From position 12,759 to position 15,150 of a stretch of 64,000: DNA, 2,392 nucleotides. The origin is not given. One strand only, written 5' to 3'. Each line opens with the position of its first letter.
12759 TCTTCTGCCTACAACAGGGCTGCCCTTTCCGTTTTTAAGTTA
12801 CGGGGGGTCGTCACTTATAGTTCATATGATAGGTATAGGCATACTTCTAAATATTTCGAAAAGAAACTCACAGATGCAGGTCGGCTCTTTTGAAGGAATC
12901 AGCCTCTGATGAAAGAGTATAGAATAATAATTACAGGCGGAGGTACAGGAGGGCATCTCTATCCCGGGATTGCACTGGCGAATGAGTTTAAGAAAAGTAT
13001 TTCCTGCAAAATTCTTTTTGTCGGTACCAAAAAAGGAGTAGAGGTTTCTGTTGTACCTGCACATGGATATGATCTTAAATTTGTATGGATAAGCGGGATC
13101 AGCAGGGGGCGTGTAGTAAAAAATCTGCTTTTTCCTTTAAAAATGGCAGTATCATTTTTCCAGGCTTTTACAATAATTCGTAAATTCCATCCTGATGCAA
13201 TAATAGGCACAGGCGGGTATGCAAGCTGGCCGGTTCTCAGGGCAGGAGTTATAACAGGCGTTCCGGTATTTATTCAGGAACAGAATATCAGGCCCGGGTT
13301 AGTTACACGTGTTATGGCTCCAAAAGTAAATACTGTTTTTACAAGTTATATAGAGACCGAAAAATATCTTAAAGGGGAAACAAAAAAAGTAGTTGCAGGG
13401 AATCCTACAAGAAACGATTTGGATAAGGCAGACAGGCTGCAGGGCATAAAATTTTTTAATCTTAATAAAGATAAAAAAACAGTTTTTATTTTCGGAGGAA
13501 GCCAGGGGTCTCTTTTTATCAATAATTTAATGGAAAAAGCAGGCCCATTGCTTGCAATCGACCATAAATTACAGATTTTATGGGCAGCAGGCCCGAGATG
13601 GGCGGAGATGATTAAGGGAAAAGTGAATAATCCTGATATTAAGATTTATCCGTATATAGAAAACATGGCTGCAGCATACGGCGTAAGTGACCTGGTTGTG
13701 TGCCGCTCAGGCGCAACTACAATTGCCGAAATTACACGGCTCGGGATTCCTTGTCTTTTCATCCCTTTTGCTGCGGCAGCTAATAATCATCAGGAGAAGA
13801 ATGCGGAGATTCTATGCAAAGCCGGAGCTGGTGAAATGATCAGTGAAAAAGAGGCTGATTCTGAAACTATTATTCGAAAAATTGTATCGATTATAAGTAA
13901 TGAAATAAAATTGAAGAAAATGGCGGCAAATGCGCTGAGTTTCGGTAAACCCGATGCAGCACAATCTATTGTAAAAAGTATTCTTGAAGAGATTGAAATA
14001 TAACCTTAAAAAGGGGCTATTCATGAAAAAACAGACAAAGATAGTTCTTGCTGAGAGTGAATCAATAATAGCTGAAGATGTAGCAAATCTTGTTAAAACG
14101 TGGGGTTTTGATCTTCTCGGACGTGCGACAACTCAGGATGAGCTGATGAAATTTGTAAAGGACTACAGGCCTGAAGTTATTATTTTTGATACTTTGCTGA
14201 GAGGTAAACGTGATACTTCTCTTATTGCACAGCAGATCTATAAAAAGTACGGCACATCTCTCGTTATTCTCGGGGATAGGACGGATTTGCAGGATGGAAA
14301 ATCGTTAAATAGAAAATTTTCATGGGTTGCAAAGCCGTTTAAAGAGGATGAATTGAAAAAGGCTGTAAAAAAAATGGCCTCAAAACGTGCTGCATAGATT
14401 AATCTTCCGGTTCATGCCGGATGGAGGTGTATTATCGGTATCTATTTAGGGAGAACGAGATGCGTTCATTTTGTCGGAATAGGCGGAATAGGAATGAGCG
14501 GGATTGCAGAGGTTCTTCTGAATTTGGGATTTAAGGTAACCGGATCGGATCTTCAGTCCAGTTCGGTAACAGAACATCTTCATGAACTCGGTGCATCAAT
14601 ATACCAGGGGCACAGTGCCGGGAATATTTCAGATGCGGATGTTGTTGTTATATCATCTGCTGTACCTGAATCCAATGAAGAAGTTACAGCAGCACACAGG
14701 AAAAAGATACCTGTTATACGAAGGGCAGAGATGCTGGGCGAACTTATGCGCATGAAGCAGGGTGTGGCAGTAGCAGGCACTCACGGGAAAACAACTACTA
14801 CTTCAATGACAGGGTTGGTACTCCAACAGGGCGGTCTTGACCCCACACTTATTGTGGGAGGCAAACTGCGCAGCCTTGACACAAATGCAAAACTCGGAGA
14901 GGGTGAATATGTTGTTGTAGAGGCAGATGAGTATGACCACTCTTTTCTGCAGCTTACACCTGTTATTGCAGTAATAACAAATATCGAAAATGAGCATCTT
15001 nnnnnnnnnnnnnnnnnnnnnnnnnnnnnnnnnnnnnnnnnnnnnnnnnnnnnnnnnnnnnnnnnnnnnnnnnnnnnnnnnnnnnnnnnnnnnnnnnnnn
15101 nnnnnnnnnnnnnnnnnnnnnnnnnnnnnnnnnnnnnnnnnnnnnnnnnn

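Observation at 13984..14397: Degenerate CheY-like receiver gene inserted between murG and murC in the dcw cluster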

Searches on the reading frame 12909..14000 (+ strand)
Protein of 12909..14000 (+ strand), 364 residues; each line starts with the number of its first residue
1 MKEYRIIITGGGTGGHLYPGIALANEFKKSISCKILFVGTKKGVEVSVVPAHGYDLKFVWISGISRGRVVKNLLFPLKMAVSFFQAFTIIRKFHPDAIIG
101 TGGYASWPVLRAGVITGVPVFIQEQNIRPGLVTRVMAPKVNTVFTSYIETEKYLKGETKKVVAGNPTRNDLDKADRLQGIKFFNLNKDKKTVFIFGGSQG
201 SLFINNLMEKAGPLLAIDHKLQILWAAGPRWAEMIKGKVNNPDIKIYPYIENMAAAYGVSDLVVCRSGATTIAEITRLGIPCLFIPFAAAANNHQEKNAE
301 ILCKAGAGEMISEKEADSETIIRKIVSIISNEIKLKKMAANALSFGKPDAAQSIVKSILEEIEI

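Call 6: search_protein_families(library=pfam, proteins=[window:12909-14000:+], max_evalue=1)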
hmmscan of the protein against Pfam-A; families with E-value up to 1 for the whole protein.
window:12909-14000:+ (364 aa): 6 families
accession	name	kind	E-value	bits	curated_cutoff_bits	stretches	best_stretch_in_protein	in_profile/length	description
PF04101.22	Glyco_tran_28_C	-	3.5e-40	138.2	22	1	191-353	1-165/166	Glycosyltransferase family 28 C-terminal domain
PF03033.26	Glyco_transf_28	-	1.5e-30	106.5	26.2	1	6-144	1-138/139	Glycosyltransferase family 28 N-terminal domain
PF02350.25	Epimerase_2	-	0.011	15.1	30.6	1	221-358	216-346/347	UDP-N-acetylglucosamine 2-epimerase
PF13579.12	Glyco_trans_4_4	-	0.031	15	29.7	1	73-126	53-103/158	Glycosyl transferase 4-like domain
PF00534.26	Glycos_transf_1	-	0.13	12.2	26.4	1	238-342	69-169/172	Glycosyl transferases group 1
PF13439.12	Glyco_transf_4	-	0.26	11.8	28.5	1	41-121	17-100/170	Glycosyltransferase Family 4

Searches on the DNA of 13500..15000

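Call 54: search_rna_families(source=window, start=13500, end=15000, threshold=evalue, max_evalue=1)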
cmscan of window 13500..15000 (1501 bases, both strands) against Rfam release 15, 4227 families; matches with E-value up to 1: 2.
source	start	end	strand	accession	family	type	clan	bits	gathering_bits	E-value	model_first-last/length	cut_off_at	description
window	14608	14700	+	RF01797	fstAT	Gene; antitoxin;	-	26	72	0.053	1-94/94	no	Fst antitoxin sRNA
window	13863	13943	+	RF00105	SNORD115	Gene; snRNA; snoRNA; CD-box;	-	20.5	39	0.91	1-82/82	no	Small nucleolar RNA SNORD115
